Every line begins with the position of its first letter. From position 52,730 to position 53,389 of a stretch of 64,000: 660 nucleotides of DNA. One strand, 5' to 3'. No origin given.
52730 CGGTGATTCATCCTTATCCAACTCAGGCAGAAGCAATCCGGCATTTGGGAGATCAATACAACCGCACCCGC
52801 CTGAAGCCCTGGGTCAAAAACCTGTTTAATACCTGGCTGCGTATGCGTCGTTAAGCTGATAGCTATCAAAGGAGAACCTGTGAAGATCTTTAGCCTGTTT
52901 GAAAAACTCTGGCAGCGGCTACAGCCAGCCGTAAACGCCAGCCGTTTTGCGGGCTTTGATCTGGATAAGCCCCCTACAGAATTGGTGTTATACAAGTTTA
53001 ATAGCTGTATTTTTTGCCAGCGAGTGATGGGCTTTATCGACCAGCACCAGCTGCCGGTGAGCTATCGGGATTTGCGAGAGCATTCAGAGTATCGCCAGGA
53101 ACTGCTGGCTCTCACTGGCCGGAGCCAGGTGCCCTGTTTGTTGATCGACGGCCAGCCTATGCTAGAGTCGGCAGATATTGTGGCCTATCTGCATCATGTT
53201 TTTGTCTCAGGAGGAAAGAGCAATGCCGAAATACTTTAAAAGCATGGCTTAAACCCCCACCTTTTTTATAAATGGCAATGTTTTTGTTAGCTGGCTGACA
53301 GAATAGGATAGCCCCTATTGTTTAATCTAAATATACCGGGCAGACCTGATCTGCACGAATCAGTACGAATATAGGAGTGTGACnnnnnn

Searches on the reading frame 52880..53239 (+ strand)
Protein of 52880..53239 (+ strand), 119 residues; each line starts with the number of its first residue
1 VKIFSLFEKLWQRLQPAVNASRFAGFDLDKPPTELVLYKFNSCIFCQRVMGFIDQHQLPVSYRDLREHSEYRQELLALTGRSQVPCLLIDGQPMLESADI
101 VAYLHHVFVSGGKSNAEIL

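Call 3: search_protein_families(library=pfam, proteins=[window:52880-53239:+], max_evalue=0.01)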
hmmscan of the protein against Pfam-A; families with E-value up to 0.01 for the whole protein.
window:52880-53239:+ (119 aa): 4 families
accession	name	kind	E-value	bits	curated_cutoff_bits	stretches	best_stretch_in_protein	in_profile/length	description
PF00462.30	Glutaredoxin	-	1.9e-13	50.8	22.9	1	36-92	2-58/60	Glutaredoxin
PF13417.12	GST_N_3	-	1.3e-12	48.3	22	1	37-106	1-69/75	Glutathione S-transferase, N-terminal domain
PF13409.12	GST_N_2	-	5.1e-10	40.3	25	1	43-106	2-69/70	Glutathione S-transferase, N-terminal domain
PF02798.26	GST_N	-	4.1e-05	24.3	20.9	1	35-104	3-74/76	Glutathione S-transferase, N-terminal domain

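Call 4: search_protein_families(library=ncbifam, proteins=[window:52880-53239:+], max_evalue=0.01)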
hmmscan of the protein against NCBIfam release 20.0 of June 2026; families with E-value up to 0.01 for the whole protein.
window:52880-53239:+ (119 aa): 10 families
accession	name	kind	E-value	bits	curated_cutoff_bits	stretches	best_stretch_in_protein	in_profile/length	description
NF007702.0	PRK10387.1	equivalog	6.4e-08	32.6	133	1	37-107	3-72/215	glutaredoxin 2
TIGR02182.1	GRXB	equivalog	2.1e-06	27.7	186.65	1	37-106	2-70/209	GrxB family glutaredoxin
NF041212.1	Uxx_star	subfamily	9.5e-06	25.8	66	1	36-91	2-58/70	Uxx-star family glutaredoxin-like (seleno)protein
NF007923.0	PRK10638.1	equivalog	3.3e-05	23.8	129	1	36-101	5-70/83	glutaredoxin 3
TIGR02180.1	GRX_euk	equivalog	9.5e-05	22.5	87.25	1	36-100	2-71/84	glutaredoxin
TIGR02196.1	GlrX_YruB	hypoth_equivalog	0.00026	21.4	88.55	1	36-93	3-60/74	glutaredoxin-like protein, YruB-family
NF047338.1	gluta_UXX_star_3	exception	0.00088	19.3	97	1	36-92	2-58/70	UXX-star (seleno)protein family 3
TIGR02194.1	GlrX_NrdH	subfamily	0.001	19.2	85.75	1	37-92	3-57/72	glutaredoxin-like protein NrdH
TIGR02181.1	GRX_bact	equivalog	0.0011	19.2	90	1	36-93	2-60/80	glutaredoxin 3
TIGR01617.1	arsC_related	subfamily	0.0046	17.2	75.05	1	36-79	2-45/117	Spx/MgsR family RNA polymerase-binding regulatory protein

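Call 19: find_homologous_proteins(query=window:52880-53236:+, max_evalue=0.001)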
Query seq(119 aa) (119 aa): 22 proteins with E <= 0.001 among 25 candidates.
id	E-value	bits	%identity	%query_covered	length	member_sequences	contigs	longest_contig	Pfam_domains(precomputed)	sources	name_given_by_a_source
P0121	2.9e-74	265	100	100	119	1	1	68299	PF00462.31,PF13417.13,PF13409.13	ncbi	-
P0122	4.2e-52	193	75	95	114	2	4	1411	PF00462.31,PF13417.13,PF13409.13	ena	-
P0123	1.3e-51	192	75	97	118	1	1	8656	PF00462.31,PF13417.13,PF13409.13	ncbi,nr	ncbi:MAG: glutaredoxin family protein [Candidatus Sericytochromatia bacterium]|nr:glutaredoxin famil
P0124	4.7e-51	190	77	92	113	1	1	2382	PF00462.31,PF13417.13,PF02798.27,PF13409.13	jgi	-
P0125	1.5e-45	172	70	97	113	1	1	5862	PF00462.31,PF13417.13,PF13409.13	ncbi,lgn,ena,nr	ncbi:MAG: glutaredoxin [Candidatus Melainabacteria bacterium HGW-Melainabacteria-1]|nr:MAG: glutared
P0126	3.2e-27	113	61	71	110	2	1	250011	PF00462.31,PF13417.13,PF13409.13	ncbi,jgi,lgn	-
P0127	3.7e-23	100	49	89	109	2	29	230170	PF00462.31,PF13417.13,PF02798.27,PF13409.13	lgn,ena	-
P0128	1.3e-22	98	48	89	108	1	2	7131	PF00462.31,PF13417.13,PF02798.27,PF13409.13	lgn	-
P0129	1.3e-21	95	51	80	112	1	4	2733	PF00462.31,PF13417.13,PF02798.27,PF13409.13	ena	-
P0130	1.7e-21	94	48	87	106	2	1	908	PF00462.31,PF13417.13,PF02798.27,PF13409.13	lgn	-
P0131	1.9e-21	94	55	66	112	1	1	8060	PF00462.31,PF13417.13,PF02798.27,PF13409.13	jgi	jgi:glutaredoxin 3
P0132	1.2e-20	92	55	63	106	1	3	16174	PF00462.31,PF13417.13,PF13409.13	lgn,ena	-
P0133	2.1e-20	91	49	76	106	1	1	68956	PF00462.31,PF13417.13,PF02798.27,PF13409.13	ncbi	-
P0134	5.6e-20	90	46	84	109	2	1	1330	PF00462.31,PF13417.13,PF13409.13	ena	-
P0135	1.6e-18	85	48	69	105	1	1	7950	PF00462.31,PF13417.13,PF13409.13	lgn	-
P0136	2.9e-18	84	51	68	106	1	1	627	PF00462.31,PF13417.13,PF13409.13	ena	-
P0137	9.9e-17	79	51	70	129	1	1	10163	PF00462.31,PF13417.13,PF13409.13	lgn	-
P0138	1.9e-16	78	53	66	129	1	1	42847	PF00462.31,PF13417.13,PF13409.13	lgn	-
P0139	3.3e-14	71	47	63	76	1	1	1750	PF00462.31,PF13417.13,PF02798.27,PF13409.13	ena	-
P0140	9.9e-14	69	49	69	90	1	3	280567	PF00462.31,PF13417.13,PF02798.27,PF13409.13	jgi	jgi:glutaredoxin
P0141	6.0e-12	64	49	64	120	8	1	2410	PF00462.31,PF13417.13,PF13409.13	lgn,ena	-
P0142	2.0e-6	46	40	61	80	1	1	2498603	PF00462.31,PF13417.13,PF13409.13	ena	-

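Call 20: find_encoding_contigs(protein=P0125, flank=5000, max_places=2)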
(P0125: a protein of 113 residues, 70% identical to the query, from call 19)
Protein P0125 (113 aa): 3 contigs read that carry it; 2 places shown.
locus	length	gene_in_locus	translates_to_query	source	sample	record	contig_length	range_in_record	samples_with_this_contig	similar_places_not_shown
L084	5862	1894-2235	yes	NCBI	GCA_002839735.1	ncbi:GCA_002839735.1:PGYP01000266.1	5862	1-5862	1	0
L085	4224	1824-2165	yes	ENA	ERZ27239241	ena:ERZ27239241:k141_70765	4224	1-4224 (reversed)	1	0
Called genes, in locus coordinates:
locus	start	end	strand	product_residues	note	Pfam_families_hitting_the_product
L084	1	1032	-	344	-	PF07690:MFS_1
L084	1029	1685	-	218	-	PF09339:HTH_IclR (weak), PF01022:HTH_5, PF12802:MarR_2 (faint), PF12840:HTH_20 (weak), PF25212:HVO_A0114 (weak), PF00581:Rhodanese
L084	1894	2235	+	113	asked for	PF00462:Glutaredoxin, PF13417:GST_N_3, PF13409:GST_N_2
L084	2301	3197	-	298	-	PF13489:Methyltransf_23, PF08241:Methyltransf_11, PF08242:Methyltransf_12, PF13649:Methyltransf_25 (faint), PF13847:Methyltransf_31 (faint)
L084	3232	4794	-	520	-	PF02861:Clp_N, PF13191:AAA_16 (weak), PF00004:AAA (faint), PF17871:AAA_lid_9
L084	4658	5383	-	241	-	PF06508:QueC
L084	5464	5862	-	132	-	?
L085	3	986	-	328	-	?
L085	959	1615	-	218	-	PF09339:HTH_IclR (weak), PF01022:HTH_5, PF12802:MarR_2 (faint), PF12840:HTH_20 (weak), PF25212:HVO_A0114 (weak), PF00581:Rhodanese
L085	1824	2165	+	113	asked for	PF00462:Glutaredoxin, PF13417:GST_N_3, PF13409:GST_N_2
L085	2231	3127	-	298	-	PF13489:Methyltransf_23, PF08241:Methyltransf_11, PF08242:Methyltransf_12, PF13649:Methyltransf_25 (faint), PF13847:Methyltransf_31 (faint)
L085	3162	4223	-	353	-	?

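Call 21: find_encoding_contigs(protein=P0126, flank=5000, max_places=2)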
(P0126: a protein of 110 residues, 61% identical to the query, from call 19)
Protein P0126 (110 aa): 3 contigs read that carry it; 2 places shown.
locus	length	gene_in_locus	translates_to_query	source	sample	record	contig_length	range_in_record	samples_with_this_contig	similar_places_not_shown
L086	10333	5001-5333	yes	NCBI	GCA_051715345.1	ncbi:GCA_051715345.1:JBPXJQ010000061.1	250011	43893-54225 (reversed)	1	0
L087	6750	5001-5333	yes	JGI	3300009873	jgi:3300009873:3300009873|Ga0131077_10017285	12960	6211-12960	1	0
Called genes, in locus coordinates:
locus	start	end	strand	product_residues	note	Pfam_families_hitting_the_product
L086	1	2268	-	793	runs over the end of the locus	PF00069:Pkinase, PF07714:PK_Tyr_Ser-Thr, PF03109:ABC1, PF24371:DUF7527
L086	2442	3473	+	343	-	PF12706:Lactamase_B_2 (faint)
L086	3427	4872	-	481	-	PF19363:DUF5939, PF00211:Guanylate_cyc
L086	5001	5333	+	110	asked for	PF00462:Glutaredoxin, PF13417:GST_N_3, PF13409:GST_N_2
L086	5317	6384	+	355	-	PF03412:Peptidase_C39, PF13529:Peptidase_C39_2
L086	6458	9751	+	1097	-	PF20464:MmeI_N (weak), PF02384:N6_Mtase, PF20473:MmeI_Mtase, PF07669:Eco57I, PF12950:TaqI_C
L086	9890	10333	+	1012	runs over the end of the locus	PF02384:N6_Mtase, PF20473:MmeI_Mtase, PF07669:Eco57I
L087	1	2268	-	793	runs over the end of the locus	PF00069:Pkinase, PF07714:PK_Tyr_Ser-Thr, PF03109:ABC1, PF24371:DUF7527 (weak)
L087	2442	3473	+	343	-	PF12706:Lactamase_B_2 (faint)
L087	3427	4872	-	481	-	PF19363:DUF5939, PF00211:Guanylate_cyc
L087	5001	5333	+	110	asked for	PF00462:Glutaredoxin, PF13417:GST_N_3, PF13409:GST_N_2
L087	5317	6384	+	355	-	PF03412:Peptidase_C39, PF13529:Peptidase_C39_2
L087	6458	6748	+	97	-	?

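Call 22: find_encoding_contigs(protein=P0127, flank=5000, max_places=2)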
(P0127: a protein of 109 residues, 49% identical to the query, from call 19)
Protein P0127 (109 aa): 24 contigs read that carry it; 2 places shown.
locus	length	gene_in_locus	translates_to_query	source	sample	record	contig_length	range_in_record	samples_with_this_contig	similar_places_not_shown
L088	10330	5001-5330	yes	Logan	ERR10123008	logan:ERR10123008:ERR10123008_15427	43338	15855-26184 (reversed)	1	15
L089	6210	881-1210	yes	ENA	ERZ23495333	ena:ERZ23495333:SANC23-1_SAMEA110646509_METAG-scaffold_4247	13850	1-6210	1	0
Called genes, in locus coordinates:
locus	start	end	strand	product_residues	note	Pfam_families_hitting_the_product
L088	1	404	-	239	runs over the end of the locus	PF00117:GATase, PF07722:Peptidase_C26 (weak)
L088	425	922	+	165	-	PF03203:MerC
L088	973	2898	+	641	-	-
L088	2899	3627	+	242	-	PF12705:PDDEXK_1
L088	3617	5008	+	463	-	PF28494:GlyRS_ins_1 (faint), PF00587:tRNA-synt_2b, PF03129:HGTP_anticodon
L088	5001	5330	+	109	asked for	PF00462:Glutaredoxin, PF02798:GST_N (weak), PF13417:GST_N_3, PF13409:GST_N_2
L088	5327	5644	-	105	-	PF00581:Rhodanese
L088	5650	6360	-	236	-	PF00753:Lactamase_B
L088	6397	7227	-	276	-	PF01925:TauE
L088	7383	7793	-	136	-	PF20398:DUF6691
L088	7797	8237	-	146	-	PF04143:Sulf_transp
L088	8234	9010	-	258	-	PF00484:Pro_CA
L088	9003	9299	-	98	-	PF02656:DUF202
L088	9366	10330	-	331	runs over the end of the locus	PF21342:SoxA-TsdA_cyt-c, PF13442:Cytochrome_CBB3, PF00034:Cytochrom_C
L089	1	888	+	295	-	?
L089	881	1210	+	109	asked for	PF00462:Glutaredoxin, PF02798:GST_N (weak), PF13417:GST_N_3, PF13409:GST_N_2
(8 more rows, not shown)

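Call 34: search_solved_structures(query=window:52880-53236:+, max_evalue=0.01, show_alignments=3)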
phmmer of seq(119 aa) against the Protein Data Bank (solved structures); distinct sequences matched with E-value up to 0.01: 4.
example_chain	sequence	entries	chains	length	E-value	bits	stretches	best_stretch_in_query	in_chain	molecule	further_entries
1z9h_A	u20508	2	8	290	0.00056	23.3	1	34-111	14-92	membrane-associated prostaglandin E synthase-2 | Prostaglandin E synthase 2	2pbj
5w1l_A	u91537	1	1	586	0.0051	20.2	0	37-102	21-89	Thioredoxin glutathione reductase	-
5w1j_A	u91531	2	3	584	0.0052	20.2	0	37-102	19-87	Thioredoxin glutathione reductase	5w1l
2klx_A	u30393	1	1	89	0.0089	19.5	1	33-90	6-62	Glutaredoxin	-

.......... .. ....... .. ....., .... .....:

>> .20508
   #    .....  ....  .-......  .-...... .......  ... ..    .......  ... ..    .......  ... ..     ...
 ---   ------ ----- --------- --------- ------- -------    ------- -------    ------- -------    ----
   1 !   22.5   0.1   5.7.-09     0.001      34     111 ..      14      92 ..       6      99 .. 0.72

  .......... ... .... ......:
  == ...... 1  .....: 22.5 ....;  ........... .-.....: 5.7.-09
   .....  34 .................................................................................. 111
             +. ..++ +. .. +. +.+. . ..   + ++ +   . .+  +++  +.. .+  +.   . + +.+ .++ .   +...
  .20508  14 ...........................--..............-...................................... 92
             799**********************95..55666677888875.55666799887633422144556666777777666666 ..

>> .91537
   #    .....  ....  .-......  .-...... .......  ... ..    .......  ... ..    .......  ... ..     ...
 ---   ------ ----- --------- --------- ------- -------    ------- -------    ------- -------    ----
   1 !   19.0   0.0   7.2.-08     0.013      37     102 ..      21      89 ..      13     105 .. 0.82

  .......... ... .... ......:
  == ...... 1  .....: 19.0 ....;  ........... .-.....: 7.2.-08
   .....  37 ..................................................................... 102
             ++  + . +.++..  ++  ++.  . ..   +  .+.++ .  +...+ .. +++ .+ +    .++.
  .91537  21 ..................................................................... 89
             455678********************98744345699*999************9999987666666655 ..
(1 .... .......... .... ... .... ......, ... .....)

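Call 62: find_encoding_contigs(protein=P0124, flank=3000, max_places=2)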
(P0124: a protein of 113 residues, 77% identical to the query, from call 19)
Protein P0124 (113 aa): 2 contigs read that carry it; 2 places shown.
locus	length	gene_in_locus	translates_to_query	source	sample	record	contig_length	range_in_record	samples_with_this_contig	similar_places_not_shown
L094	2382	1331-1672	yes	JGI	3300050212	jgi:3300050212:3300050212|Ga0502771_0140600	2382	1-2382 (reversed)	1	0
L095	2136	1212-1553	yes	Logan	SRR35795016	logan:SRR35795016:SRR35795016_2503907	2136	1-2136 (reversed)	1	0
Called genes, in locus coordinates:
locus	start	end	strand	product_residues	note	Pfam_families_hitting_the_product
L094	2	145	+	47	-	?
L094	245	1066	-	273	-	-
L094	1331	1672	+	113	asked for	PF00462:Glutaredoxin, PF02798:GST_N (weak), PF13417:GST_N_3, PF13409:GST_N_2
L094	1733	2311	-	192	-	PF13238:AAA_18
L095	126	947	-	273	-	-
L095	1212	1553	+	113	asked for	PF00462:Glutaredoxin, PF02798:GST_N (weak), PF13417:GST_N_3, PF13409:GST_N_2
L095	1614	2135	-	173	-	?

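Call 67: find_related_loci(query=A3, collection=metagenome_contigs, flank=5000)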
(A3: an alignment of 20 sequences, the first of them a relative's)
Query A3 (119 aa) in metagenome_contigs; peptide patterns used: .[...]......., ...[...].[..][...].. (x = any residue, [..] = any of these).
600 stretches matched a pattern (row limit reached: there are more); 450 encode a relative of the query (tblastn E <= 1e-3); the best 80 are kept; 80 distinct loci.
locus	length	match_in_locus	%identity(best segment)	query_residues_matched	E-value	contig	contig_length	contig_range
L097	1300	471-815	74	3-117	5e-61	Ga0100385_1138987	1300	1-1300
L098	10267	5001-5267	60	28-116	6e-34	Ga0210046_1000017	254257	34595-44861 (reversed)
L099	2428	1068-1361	46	6-105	2e-26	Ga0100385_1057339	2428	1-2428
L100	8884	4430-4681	48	29-112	6e-25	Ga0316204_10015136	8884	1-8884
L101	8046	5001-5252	48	29-112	7e-25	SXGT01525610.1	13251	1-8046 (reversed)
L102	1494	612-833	53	35-108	1e-23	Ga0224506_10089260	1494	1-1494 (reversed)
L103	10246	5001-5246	50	27-104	9e-23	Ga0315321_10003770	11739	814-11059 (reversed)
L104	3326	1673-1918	49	34-114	1e-22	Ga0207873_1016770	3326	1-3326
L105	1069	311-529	56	34-104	6e-23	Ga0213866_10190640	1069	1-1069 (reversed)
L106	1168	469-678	54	35-104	3e-22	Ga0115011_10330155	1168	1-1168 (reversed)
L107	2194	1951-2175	48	34-108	7e-22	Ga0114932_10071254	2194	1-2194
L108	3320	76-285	53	34-103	2e-21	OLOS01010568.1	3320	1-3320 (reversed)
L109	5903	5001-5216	51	34-105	2e-21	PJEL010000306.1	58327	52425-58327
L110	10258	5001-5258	45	34-119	3e-21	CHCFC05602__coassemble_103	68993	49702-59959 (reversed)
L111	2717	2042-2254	55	34-104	3e-21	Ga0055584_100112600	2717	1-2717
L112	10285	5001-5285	38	2-104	3e-21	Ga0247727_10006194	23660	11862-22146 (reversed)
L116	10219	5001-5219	51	36-108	6e-21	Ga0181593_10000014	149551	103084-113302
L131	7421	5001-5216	50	37-108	6e-20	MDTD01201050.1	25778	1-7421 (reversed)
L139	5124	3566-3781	45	32-104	2e-19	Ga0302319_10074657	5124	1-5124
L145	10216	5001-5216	45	32-104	2e-19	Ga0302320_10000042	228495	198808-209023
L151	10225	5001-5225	42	28-104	6e-19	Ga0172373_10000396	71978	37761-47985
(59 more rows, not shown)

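Call 70: search_protein_families(library=pfam, proteins=[L145:5234-5491:+, L151:5504-5818:+, L139:2623-3558:+, L112:2851-4104:+, L116:5225-6289:+, L131:4006-4974:+], max_evalue=0.00001)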
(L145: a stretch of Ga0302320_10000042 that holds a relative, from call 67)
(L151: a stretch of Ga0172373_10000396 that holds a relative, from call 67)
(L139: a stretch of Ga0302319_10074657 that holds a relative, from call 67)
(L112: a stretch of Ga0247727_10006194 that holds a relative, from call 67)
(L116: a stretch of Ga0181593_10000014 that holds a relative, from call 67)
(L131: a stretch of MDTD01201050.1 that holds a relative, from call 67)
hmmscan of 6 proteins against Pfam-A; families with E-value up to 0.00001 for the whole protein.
L145:5234-5491:+ (85 aa): 1 family
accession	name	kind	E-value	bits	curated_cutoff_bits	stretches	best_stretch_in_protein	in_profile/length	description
PF01722.23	BolA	-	2.1e-11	44.4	25.7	1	26-74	26-75/76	BolA-like protein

L151:5504-5818:+ (104 aa): 1 family
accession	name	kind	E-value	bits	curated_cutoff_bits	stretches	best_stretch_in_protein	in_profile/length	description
PF00462.30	Glutaredoxin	-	1.9e-21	76.4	22.9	1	20-84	1-60/60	Glutaredoxin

L139:2623-3558:+ (311 aa): 4 families
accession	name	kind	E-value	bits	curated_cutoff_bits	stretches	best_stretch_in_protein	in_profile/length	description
PF02955.21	GSH-S_ATP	-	2.5e-59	200.1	23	1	122-294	1-174/175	Prokaryotic glutathione synthetase, ATP-grasp domain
PF02951.20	GSH-S_N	-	8.2e-31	107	21.3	1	1-118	1-119/119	Prokaryotic glutathione synthetase, N-terminal domain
PF08443.16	RimK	-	2.1e-17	63.8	21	1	133-305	18-187/188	RimK-like ATP-grasp domain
PF14398.11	ATPgrasp_YheCD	-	6.1e-08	32.7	26.8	1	127-178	23-74/255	YheC/D like ATP-grasp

L112:2851-4104:+ (417 aa): 1 family
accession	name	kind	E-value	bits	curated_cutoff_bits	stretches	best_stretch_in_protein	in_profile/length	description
PF08886.16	GshA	-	4.6e-119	398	25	1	7-409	3-402/402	Glutamate-cysteine ligase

L116:5225-6289:+ (354 aa): 6 families
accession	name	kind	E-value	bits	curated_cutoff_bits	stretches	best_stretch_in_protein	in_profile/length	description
PF10609.15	ParA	-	3.5e-100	334.9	27.1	1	91-333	1-245/246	NUBPL iron-transfer P-loop NTPase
PF01883.24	FeS_assembly_P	-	9.5e-23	80.7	23.5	1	5-69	2-66/73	Iron-sulfur cluster assembly protein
PF01656.29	CbiA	-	1.7e-13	51.1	25.4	1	96-313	1-125/125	CobQ/CobB/MinD/ParA nucleotide binding domain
PF13614.12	AAA_31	-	5.4e-10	39.9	27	1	95-136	3-44/177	AAA domain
PF02374.21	ArsA_ATPase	-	1.6e-08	34.6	24.3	1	96-131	3-38/305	Anion-transporting ATPase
PF00142.24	Fer4_NifH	-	5.4e-07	29.8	25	0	97-151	3-58/271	4Fe-4S iron sulfur cluster binding proteins, NifH/frxC family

L131:4006-4974:+ (322 aa): 2 families
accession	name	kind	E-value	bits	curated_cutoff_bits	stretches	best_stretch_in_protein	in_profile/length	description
PF01368.27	DHH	-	1e-15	58.6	28.1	1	20-163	3-125/125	DHH family, N-terminal domain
PF02272.25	DHHA1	-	1.9e-13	51.2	25.9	1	236-317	11-100/102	DHHA1 domain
